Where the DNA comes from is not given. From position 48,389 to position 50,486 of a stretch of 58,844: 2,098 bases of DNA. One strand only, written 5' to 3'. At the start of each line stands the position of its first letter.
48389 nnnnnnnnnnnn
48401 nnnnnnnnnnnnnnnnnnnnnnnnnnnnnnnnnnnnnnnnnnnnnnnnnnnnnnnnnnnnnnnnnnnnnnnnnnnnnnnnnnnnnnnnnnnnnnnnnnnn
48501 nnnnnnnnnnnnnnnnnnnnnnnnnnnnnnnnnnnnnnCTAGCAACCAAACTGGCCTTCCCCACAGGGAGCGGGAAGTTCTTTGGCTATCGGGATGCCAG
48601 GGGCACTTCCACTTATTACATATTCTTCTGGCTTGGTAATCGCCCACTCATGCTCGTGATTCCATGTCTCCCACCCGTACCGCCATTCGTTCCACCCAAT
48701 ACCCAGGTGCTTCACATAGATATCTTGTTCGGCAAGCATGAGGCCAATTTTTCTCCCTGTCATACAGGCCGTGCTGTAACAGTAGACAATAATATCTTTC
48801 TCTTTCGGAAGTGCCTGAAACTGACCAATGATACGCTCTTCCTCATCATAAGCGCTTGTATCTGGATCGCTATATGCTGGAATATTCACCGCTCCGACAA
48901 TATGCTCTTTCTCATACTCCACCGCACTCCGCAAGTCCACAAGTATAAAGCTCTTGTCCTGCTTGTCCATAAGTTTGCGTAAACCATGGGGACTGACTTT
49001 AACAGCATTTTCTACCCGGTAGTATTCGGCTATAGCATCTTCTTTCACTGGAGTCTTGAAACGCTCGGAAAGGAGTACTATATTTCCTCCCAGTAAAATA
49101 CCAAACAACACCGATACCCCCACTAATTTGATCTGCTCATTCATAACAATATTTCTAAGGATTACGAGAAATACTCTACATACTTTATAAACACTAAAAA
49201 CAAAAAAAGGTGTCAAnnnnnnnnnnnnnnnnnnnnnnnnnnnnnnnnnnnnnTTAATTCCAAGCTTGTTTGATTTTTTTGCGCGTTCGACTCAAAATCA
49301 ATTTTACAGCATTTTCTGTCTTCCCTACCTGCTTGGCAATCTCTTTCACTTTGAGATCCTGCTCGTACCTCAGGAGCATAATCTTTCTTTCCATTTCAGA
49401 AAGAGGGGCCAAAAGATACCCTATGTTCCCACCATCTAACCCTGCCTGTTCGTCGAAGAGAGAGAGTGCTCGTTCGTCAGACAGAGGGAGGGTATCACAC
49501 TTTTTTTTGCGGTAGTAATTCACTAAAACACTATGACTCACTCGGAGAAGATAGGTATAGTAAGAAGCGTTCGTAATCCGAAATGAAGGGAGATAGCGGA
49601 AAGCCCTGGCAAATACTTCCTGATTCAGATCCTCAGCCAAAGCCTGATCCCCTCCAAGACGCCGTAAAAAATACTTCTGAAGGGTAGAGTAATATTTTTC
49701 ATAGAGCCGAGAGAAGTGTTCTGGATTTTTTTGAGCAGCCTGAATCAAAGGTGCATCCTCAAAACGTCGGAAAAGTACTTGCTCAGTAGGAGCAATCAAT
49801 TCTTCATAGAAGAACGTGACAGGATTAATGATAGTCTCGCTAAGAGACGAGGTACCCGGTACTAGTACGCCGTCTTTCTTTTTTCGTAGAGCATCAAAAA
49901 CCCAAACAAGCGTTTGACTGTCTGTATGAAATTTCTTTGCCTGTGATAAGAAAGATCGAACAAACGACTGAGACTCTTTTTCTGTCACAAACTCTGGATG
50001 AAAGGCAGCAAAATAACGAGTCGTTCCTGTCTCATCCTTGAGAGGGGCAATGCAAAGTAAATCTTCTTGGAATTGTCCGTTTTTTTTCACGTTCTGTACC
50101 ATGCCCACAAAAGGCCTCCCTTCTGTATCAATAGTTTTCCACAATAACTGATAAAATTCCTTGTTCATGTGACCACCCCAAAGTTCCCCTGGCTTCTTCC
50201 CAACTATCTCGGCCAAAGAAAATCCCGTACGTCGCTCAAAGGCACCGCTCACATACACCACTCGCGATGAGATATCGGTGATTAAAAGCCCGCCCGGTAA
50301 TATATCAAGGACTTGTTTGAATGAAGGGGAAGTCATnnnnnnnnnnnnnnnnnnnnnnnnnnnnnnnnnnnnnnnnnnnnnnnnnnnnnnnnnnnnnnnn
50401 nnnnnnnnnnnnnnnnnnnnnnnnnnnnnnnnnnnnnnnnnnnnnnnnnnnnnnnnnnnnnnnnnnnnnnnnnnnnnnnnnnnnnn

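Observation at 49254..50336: NifL-like PAS domain fused N-terminally to an ECF sigma factor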

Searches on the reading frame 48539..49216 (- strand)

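Call 3: search_protein_families(library=pfam, proteins=[window:48539-49216:-], max_evalue=0.01)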
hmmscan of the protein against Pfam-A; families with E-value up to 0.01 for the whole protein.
window:48539-49216:- (225 aa): 1 family
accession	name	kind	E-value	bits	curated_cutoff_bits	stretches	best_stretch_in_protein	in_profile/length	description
PF00581.25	Rhodanese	-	4.2e-14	53.3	22.2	1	77-179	3-100/102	Rhodanese-like domain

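Call 4: search_protein_families(library=ncbifam, proteins=[window:48539-49216:-], max_evalue=0.01)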
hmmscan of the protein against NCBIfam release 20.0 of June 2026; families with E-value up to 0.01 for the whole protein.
window:48539-49216:- (225 aa): 10 families
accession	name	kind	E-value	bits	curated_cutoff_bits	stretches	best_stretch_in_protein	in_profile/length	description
NF045694.1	seleno_TsoB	exception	8.4e-10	37.3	805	1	57-179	34-150/572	rhodanese/DsbD fusion-like selenoprotein TsoB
NF008750.0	PRK11784.1-2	equivalog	5.8e-08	32.2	241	1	86-119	12-45/346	tRNA 2-selenouridine(34) synthase MnmH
NF005646.0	PRK07411.1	equivalog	1.5e-06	27.6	633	1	64-178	274-379/390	molybdopterin-synthase adenylyltransferase MoeB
NF005902.0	PRK07878.1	equivalog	3.6e-05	22.8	647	1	71-149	286-353/392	adenylyltransferase/sulfurtransferase MoeZ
TIGR04568.1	arch_SelU_Nterm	equivalog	4.4e-05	23.4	200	1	81-118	95-132/215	selenouridine synthase SelU-like subunit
NF041203.1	rhodanese_LYCAU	equivalog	7.1e-05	22.5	115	1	69-179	18-117/126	rhodanese-related (seleno)protein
TIGR03167.1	tRNA_sel_U_synt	equivalog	8.9e-05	22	219.75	1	91-118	4-31/311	tRNA 2-selenouridine(34) synthase MnmH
NF008752.0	PRK11784.1-4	equivalog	0.00012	21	266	1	81-118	10-47/357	tRNA 2-selenouridine(34) synthase MnmH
NF045521.1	rhoda_near_glyco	subfamily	0.00085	19.2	145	1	84-147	26-78/144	rhodanese homology domain-containing protein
NF001133.1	PRK00142.1-1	equivalog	0.0013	18.4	170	1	70-146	104-172/229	oxygen-dependent tRNA uridine(34) hydroxylase TrhO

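Call 78: search_protein_families(library=pfam, proteins=[window:48539-49144:-], max_evalue=0.01)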
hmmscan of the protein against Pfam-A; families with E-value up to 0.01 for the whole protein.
window:48539-49144:- (201 aa): 1 family
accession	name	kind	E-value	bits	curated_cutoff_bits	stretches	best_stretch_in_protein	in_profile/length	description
PF00581.25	Rhodanese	-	3.1e-14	53.7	22.2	1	53-155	3-100/102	Rhodanese-like domain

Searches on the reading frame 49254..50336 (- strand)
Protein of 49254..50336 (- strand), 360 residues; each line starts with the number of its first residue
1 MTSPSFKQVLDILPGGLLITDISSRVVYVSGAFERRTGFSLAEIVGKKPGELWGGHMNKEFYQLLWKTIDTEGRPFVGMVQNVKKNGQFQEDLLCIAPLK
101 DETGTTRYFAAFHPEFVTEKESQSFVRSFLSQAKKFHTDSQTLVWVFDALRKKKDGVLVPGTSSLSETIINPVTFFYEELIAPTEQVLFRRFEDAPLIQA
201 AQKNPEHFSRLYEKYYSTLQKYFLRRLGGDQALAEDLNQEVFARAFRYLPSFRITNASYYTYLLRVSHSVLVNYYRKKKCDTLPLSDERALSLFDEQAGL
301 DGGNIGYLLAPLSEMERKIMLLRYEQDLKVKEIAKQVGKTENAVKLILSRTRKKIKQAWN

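Call 3: search_protein_families(library=pfam, proteins=[window:49254-50336:-], max_evalue=0.01)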
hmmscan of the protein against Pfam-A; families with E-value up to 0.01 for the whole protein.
window:49254-50336:- (360 aa): 9 families
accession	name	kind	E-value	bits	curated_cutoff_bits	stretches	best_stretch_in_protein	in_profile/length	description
PF04542.20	Sigma70_r2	-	1.4e-11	44.5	24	1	211-279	1-69/71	Sigma-70 region 2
PF08281.18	Sigma70_r4_2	-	1.2e-10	41.3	25.7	1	307-355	6-54/54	Sigma-70, region 4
PF13426.13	PAS_9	-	6.3e-09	36.5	27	1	16-111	3-96/103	PAS domain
PF04545.22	Sigma70_r4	-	7.9e-09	35.3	24.1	1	309-356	2-49/50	Sigma-70, region 4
PF00989.32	PAS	-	1.5e-08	35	22.6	1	7-112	4-109/113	PAS fold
PF08448.16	PAS_4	-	7e-05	23.5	23.1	1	11-107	2-96/110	PAS fold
PF13384.12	HTH_23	-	0.00054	20.1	24.6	1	312-351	2-41/50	Homeodomain-like domain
PF08447.18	PAS_3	-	0.00056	20.6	25.6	1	26-101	1-77/89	PAS fold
PF13188.13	PAS_8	-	0.00082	19.6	21.8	1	6-54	3-48/65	PAS domain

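Call 4: search_protein_families(library=ncbifam, proteins=[window:49254-50336:-], max_evalue=0.01)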
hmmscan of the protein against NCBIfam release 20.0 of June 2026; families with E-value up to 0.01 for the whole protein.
window:49254-50336:- (360 aa): 83 families (the best 25 are shown)
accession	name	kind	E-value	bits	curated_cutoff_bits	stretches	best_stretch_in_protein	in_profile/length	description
TIGR02952.1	Sig70_famx2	equivalog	1.5e-24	86.8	206.45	1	199-356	4-167/170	ECF subfamily RNA polymerase sigma factor, BldN family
TIGR02937.1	sigma70-ECF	superfamily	1.2e-19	70.5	42.9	1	208-358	3-164/165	sigma-70 family RNA polymerase sigma factor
NF045675.1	PhdiestaseDibA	equivalog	7.8e-17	60.8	980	1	9-124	83-197/623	phosphodiesterase DibA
TIGR02950.1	SigM_subfam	subfamily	1.9e-16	60.3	147.95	1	210-358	4-157/159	RNA polymerase sigma factor, SigM family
TIGR02938.1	nifL_nitrog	equivalog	5.1e-16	58.3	242.45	1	5-124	5-123/494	nitrogen fixation negative regulator NifL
NF007216.0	PRK09638.1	equivalog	7.4e-16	58.4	194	1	193-358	4-173/180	RNA polymerase sigma factor SigY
TIGR02985.1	Sig70_bacteroi1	subfamily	2.6e-15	57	126.4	2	207-280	2-73/162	RNA polymerase sigma-70 factor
NF009166.1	PRK12513.1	equivalog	3.7e-14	52.9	206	1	203-356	19-183/193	RNA polymerase sigma factor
NF058625.1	sigma_PG0214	equivalog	1.5e-13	50.8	130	1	224-358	21-160/170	GFO_1088 family ECF-type sigma factor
NF007222.0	PRK09640.1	equivalog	1.9e-13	50.4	194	1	190-357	6-180/188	RNA polymerase sigma factor SigX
TIGR02983.1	SigE-fam_strep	subfamily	3.1e-13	49.9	141.55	1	203-357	3-156/162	SigE family RNA polymerase sigma factor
NF007220.0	PRK09639.1-5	equivalog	4.4e-13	49.4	260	2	206-279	3-74/181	RNA polymerase sigma factor SigX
NF004113.0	PRK05602.1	equivalog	1.1e-12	48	208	1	194-358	32-200/211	RNA polymerase sigma factor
NF010500.0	PRK13919.1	subfamily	1.6e-12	48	226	1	197-357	14-181/186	putative RNA polymerase sigma E protein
TIGR02989.1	Sig-70_gvs1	subfamily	1.6e-12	47.6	124.55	1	207-356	2-155/158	RNA polymerase sigma-70 factor, Rhodopirellula/Verrucomicrobium family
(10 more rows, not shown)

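Call 5: search_solved_structures(query=window:49254-50336:-, max_evalue=0.001, show_alignments=4)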
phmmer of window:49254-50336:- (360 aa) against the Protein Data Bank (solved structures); distinct sequences matched with E-value up to 0.001: 64 (the best 60 are shown).
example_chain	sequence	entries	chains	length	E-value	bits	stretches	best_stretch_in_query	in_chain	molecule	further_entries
6dxo_A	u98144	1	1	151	4.8e-12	48.9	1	200-351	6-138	RNA polymerase ECF-subfamily sigma factor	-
2gj3_A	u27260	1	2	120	9.4e-12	47.9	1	5-115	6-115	Nitrogen fixation regulatory protein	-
3ewk_A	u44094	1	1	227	6.6e-11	45.1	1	18-126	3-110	Sensor protein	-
9qq6_A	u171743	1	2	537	1.5e-10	43.9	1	5-116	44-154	histidine kinase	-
2z6c_A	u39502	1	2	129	2.1e-07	33.6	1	24-115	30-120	Phototropin-1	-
6ywq_A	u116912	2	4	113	2.5e-07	33.4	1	15-116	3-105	Multi-sensor hybrid histidine kinase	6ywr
2z6d_A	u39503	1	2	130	2.7e-07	33.2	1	7-115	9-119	Phototropin-2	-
9vf7_A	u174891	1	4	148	6.9e-07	31.9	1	6-122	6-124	histidine kinase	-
6ywg_A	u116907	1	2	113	1.5e-06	30.8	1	15-114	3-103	Multi-sensor hybrid histidine kinase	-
6ywi_A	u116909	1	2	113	1.8e-06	30.5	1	15-113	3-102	Multi-sensor hybrid histidine kinase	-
6rhf_A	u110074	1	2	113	1.8e-06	30.5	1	15-113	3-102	Multi-sensor hybrid histidine kinase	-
6y7u_A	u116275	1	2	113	1.8e-06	30.5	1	15-113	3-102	Multi-sensor hybrid histidine kinase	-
6yxc_A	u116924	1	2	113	1.8e-06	30.5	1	15-113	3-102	Multi-sensor hybrid histidine kinase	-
6yx4_A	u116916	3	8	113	2.2e-06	30.3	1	15-112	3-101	Multi-sensor hybrid histidine kinase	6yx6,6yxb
6ywh_A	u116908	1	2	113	2.2e-06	30.3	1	15-112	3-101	Multi-sensor hybrid histidine kinase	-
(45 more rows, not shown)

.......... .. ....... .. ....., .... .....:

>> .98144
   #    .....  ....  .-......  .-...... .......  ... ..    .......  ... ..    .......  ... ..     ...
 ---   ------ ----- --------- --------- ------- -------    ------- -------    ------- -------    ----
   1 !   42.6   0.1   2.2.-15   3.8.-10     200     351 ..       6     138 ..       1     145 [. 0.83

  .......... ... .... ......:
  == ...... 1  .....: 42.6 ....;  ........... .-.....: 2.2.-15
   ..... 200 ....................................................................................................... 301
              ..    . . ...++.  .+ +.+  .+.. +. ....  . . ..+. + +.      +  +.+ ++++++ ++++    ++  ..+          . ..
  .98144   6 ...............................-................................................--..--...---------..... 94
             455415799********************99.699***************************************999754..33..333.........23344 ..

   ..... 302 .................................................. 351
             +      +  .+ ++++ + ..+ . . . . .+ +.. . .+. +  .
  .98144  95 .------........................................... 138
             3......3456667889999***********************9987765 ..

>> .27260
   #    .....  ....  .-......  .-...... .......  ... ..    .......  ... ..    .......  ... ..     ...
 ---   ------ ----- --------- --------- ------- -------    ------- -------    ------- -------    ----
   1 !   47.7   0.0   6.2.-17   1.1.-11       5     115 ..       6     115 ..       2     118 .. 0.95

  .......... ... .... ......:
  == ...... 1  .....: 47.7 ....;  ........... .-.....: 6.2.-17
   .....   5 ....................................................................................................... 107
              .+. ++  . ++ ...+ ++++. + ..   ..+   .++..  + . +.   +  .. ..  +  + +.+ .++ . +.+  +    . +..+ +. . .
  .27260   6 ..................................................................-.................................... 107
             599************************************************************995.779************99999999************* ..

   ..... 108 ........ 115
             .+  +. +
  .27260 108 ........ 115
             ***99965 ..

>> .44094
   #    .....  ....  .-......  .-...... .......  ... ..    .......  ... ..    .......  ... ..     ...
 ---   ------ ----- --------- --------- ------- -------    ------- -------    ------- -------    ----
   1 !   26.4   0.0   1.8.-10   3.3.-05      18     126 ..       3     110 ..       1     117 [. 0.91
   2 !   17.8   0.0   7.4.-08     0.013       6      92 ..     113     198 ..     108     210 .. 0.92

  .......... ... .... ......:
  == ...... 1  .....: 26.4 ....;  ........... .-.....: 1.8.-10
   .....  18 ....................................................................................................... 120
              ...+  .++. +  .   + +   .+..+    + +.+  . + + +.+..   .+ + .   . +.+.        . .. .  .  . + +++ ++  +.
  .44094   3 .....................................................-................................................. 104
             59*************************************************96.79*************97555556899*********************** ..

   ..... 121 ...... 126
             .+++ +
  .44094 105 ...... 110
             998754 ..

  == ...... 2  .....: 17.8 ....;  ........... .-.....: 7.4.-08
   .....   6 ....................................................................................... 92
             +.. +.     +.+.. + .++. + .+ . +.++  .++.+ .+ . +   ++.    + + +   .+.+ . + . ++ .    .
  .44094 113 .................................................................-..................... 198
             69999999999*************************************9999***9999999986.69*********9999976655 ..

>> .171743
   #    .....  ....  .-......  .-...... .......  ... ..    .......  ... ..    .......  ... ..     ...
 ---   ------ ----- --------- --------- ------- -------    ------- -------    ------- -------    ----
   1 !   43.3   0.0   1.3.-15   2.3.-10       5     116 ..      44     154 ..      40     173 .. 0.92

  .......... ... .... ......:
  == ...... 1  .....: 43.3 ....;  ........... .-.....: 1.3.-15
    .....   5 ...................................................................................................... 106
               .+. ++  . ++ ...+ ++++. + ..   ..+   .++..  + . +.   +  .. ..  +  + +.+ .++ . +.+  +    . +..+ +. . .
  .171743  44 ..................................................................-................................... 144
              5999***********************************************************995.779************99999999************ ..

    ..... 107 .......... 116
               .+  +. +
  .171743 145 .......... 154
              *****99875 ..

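Call 6: find_homologous_proteins(query=window:49254-50336:-)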
Query window:49254-50336:- (360 aa): 236 proteins with E <= 0.001 among 3504 candidates; the best 120 are listed.
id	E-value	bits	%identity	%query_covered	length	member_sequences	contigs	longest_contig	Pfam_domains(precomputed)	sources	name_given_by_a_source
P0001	3.0e-238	807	100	100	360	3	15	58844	PF13426.14,PF04545.23,PF04542.21,PF00989.32,PF08281.19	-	-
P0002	1.4e-126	440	57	99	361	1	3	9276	PF13426.14,PF08448.17,PF04542.21,PF08281.19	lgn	-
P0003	3.4e-125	436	56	99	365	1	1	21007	PF13426.14,PF08448.17,PF04542.21,PF00989.32,PF08281.19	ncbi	-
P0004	1.8e-124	433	55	99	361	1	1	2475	PF13426.14,PF13188.14,PF04545.23,PF08448.17,PF04542.21,PF00989.32,PF08281.19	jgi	-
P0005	2.0e-121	423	58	99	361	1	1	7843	PF13426.14,PF04545.23,PF08448.17,PF04542.21,PF08281.19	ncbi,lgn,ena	-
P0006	7.7e-115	402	54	100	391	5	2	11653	PF13426.14,PF08448.17,PF04542.21,PF00989.32,PF08281.19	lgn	-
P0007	8.1e-114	398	53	99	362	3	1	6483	PF13426.14,PF04545.23,PF08448.17,PF04542.21,PF00989.32,PF08281.19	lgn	-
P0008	8.1e-113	395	53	99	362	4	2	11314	PF13426.14,PF04545.23,PF08448.17,PF04542.21,PF00989.32,PF08281.19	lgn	-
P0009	1.6e-112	394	54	99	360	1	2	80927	PF13426.14,PF13384.13,PF08448.17,PF04542.21,PF00989.32,PF08281.19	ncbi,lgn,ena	-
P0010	1.8e-112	394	54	99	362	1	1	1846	PF13426.14,PF13384.13,PF04545.23,PF08448.17,PF04542.21,PF00989.32,PF08281.19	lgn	-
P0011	2.0e-112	394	54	99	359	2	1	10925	PF13426.14,PF04545.23,PF08448.17,PF04542.21,PF00989.32,PF08281.19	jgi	jgi:RNA polymerase sigma factor (sigma-70 family)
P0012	9.4e-112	392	54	98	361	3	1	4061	PF13426.14,PF08448.17,PF04542.21,PF00989.32,PF08281.19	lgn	-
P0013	1.1e-111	391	52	99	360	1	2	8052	PF13426.14,PF04545.23,PF08448.17,PF04542.21,PF00989.32,PF08281.19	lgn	-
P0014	1.3e-111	391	52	99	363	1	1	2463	PF08447.19,PF13426.14,PF04545.23,PF08448.17,PF04542.21,PF00989.32,PF08281.19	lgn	-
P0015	3.3e-111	390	54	98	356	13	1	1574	PF13426.14,PF04545.23,PF08448.17,PF04542.21,PF00989.32,PF08281.19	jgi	-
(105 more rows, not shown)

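Call 12: find_related_loci(query=A1, collection=genome_contigs, flank=7000)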
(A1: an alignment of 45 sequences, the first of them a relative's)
Query A1 (360 aa) in genome_contigs; peptide patterns used: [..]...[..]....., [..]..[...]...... (x = any residue, [..] = any of these).
220 stretches matched a pattern; 162 encode a relative of the query (tblastn E <= 1e-3); the best 80 are kept; 80 distinct loci.
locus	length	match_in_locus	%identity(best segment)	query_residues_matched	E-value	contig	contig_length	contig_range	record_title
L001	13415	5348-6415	56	1-355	7e-132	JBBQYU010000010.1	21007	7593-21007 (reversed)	MAG: Candidatus Moraniibacteriota bacterium isolate Co_metawrap_2179 Cmw_2179_k141_2209258_length_21007_cov_7.9415, whol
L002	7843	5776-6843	58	1-358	3e-126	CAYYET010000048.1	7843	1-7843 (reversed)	MAG TPA_asm: uncultured Bdellovibrionales bacterium isolate SRP135725_co1_601 genome assembly, contig: NODE_13630_length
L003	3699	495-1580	53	1-360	3e-122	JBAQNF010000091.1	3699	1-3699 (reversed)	MAG: Candidatus Moraniibacteriota bacterium isolate MFD12002_ilm_asm_bin7 k127_7974, whole genome shotgun sequence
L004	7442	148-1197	53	5-356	9e-118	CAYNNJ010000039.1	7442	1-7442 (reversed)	MAG TPA_asm: uncultured Bdellovibrionales bacterium isolate SRP189682_co2_170 genome assembly, contig: NODE_20585_length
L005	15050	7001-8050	53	5-356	9e-117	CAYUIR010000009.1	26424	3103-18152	MAG TPA_asm: uncultured Bdellovibrionales bacterium isolate SRP219642_co6_142 genome assembly, contig: NODE_1373_length_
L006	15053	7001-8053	54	5-352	5e-116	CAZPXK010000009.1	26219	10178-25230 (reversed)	MAG TPA_asm: uncultured Bdellovibrionales bacterium isolate SRP342105_co1_301 genome assembly, contig: NODE_2427_length_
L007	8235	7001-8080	53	1-358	8e-116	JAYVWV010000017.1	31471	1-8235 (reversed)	MAG: Candidatus Moraniibacteriota bacterium isolate GL82_UP_metabat_7 GL82_UP_metabat_7_16, whole genome shotgun sequenc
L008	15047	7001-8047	52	6-356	2e-115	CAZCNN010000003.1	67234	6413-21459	MAG TPA_asm: uncultured Bdellovibrionales bacterium isolate SRP286056_co2_548 genome assembly, contig: NODE_406_length_6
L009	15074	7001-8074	51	1-358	1e-114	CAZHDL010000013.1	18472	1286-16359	MAG TPA_asm: uncultured Bdellovibrionales bacterium isolate SRP219642_co10_72 genome assembly, contig: NODE_2809_length_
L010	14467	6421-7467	52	6-356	4e-114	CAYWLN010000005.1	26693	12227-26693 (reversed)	MAG TPA_asm: uncultured Bdellovibrionales bacterium isolate SRP219642_co7_73 genome assembly, contig: NODE_2484_length_2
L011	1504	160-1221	51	5-357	4e-123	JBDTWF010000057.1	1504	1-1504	MAG: Candidatus Moraniibacteriota bacterium isolate cluster3_bin.85 NODE_679199_length_1504_cov_5.411318, whole genome s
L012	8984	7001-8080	52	1-357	1e-113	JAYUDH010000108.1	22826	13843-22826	MAG: Candidatus Moraniibacteriota bacterium isolate GFS_7157 GFS_7157_107, whole genome shotgun sequence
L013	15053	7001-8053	49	1-349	1e-111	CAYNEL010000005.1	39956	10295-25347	MAG TPA_asm: uncultured Bdellovibrionales bacterium isolate SRP173033_co3_22 genome assembly, contig: NODE_988_length_39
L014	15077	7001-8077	51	1-357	3e-110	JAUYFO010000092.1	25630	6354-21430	MAG: Candidatus Moraniibacteriota bacterium isolate C21_metabat.bin.18 C21_k141_219192, whole genome shotgun sequence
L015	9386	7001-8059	50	5-358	3e-108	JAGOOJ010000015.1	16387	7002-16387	MAG: Candidatus Moraniibacteriota bacterium isolate Gw_Eff_bin_190 Gw_Eff_7829_length_16387_cov_14.424354, whole genome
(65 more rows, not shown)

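Call 38: predict_structure(alignment_id=A2)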
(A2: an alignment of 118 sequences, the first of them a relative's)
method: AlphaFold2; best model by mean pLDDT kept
length: 360 residues; sequences in the alignment: 118
mean_pLDDT: 88.5   pTM: 0.70
mean pLDDT of the five models: 88.5, 88.1, 87.0, 86.7, 85.7
residues with pLDDT >= 90: 260; 70-90: 67; 50-70: 12; < 50: 21
segments of 3 or more residues with pLDDT < 50: 283-303
pLDDT, mean of each block of 10 residues (from residue 1): 82 95 96 93 89 82 95 96 92 95 95 94 95 91 92 88 72 93 93 93 97 98 97 97 96 86 96 86 42 36 64 94 91 96 97 87
secondary structure, 60 per line:
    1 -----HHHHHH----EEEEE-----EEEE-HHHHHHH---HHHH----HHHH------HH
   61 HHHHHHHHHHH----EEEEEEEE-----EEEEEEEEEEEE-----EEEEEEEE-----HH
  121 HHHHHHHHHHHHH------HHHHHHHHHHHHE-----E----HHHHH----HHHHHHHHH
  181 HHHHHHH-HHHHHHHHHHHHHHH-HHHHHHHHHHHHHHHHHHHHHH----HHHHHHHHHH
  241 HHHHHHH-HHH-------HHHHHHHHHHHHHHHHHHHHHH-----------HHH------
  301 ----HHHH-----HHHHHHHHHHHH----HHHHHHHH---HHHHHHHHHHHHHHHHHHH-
elements in order: H6-11 E16-20 E26-29 H31-37 H41-44 H49-52 H59-71 E76-83 E89-100 E106-113 H119-133 H140-151 H163-167 H172-187 H189-203 H205-226 H231-247 H259-280 H305-308 H314-325 H330-337 H341-359

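Call 42: fold_search(model_id=the predicted structure, library=pdb)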
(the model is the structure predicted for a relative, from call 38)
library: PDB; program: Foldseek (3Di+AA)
matches with E <= 10: 1381; with E <= 0.001: 496
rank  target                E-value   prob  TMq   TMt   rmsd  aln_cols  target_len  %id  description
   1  9qq6_A                7.1e-10  1.00  0.29  0.21  42.0       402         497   14  Structure of the Azotobacter vinelandii NifL-NifA complex (released 2025-06-18)
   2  2gj3_B                3.2e-09  1.00  0.29  0.84   1.8       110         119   29  Crystal structure of the FAD-containing PAS domain of the protein NifL from Azotobacter vinelandii. (released 2007-03-06)
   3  2gj3_A                1.3e-08  1.00  0.28  0.81   1.8       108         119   30  Crystal structure of the FAD-containing PAS domain of the protein NifL from Azotobacter vinelandii. (released 2007-03-06)
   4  5hzk_D                1.3e-08  1.00  0.31  0.25  15.9       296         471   16  Crystal structure of photoinhibitable Intersectin1 containing wildtype LOV2 domain in complex with Cdc42 (released 2016-12-21)
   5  9vf7_A                1.3e-08  1.00  0.29  0.69   9.8       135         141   27  Structure of Meiothermus ruber Mrub_1259 LOV domain with N- and C-terminal alpha helices (MrLOVe) (released 2025-06-25)
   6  5hzk_B                2.1e-08  1.00  0.31  0.25  18.1       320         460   16  Crystal structure of photoinhibitable Intersectin1 containing wildtype LOV2 domain in complex with Cdc42 (released 2016-12-21)
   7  7r5n_A                2.4e-08  1.00  0.28  0.64  14.5       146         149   20  Crystal structure of the full-length short LOV protein PF5-LOV from Pseudomonas fluorescens (dark state) (released 2023-08-23)
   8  7r5n_B                2.4e-08  1.00  0.28  0.63  15.2       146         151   20  Crystal structure of the full-length short LOV protein PF5-LOV from Pseudomonas fluorescens (dark state) (released 2023-08-23)
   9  9vf7_B                2.7e-08  1.00  0.29  0.69  11.7       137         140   26  Structure of Meiothermus ruber Mrub_1259 LOV domain with N- and C-terminal alpha helices (MrLOVe) (released 2025-06-25)
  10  6ywr_A                3.0e-08  1.00  0.26  0.84   2.0       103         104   28  Structure of Chloroflexus aggregans flavin based fluorescent protein (CagFbFP) Q148H variant (space group C2) (released 2021-04-21)
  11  9vf7_C                3.4e-08  1.00  0.29  0.70   5.4       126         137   27  Structure of Meiothermus ruber Mrub_1259 LOV domain with N- and C-terminal alpha helices (MrLOVe) (released 2025-06-25)
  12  9vf7_D                3.4e-08  1.00  0.29  0.70   9.9       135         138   27  Structure of Meiothermus ruber Mrub_1259 LOV domain with N- and C-terminal alpha helices (MrLOVe) (released 2025-06-25)
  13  4gcz_A                3.4e-08  1.00  0.28  0.27  25.4       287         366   17  Structure of a blue-light photoreceptor (released 2013-06-19)
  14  7tcd                  3.8e-08  1.00  0.31  0.26  17.6       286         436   15  LOV2-DARPIN fusion: D13 (released 2023-07-05)
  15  7tbn_B                4.0e-08  1.00  0.31  0.30  19.6       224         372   20  LOV2-DARPIN fusion : D11 (released 2023-07-05)
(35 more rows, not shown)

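Call 85: search_protein_representatives(alignment_id=A2)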
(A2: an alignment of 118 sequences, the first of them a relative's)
Query: 118 sequences, 357 profile positions. Proteins with E-value up to 0.001 (for the whole library): 274380; up to 1e-10: 84322; up to 1e-30: 1676. The best 150 are listed.
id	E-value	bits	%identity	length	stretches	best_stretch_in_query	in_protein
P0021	1.4e-148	511.3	-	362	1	2-356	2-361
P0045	4.6e-138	476.7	-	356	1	2-356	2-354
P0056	1.2e-137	475.3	-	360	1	4-354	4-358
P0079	8.5e-133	459.3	-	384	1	5-355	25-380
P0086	2.2e-130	451.4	-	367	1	3-355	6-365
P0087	8.2e-129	446.2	-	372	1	5-356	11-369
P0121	2.4e-126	438.1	-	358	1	5-356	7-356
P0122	7.1e-125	433.3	-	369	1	4-356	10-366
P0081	1.8e-124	432.0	-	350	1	3-354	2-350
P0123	2.5e-124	431.5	-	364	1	7-356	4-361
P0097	5.4e-124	430.4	-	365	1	3-356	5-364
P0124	7.0e-124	430.0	-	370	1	6-354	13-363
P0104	1.6e-123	428.9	-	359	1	6-356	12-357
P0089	2.1e-123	428.5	-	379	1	4-356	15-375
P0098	7.4e-123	426.7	-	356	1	4-355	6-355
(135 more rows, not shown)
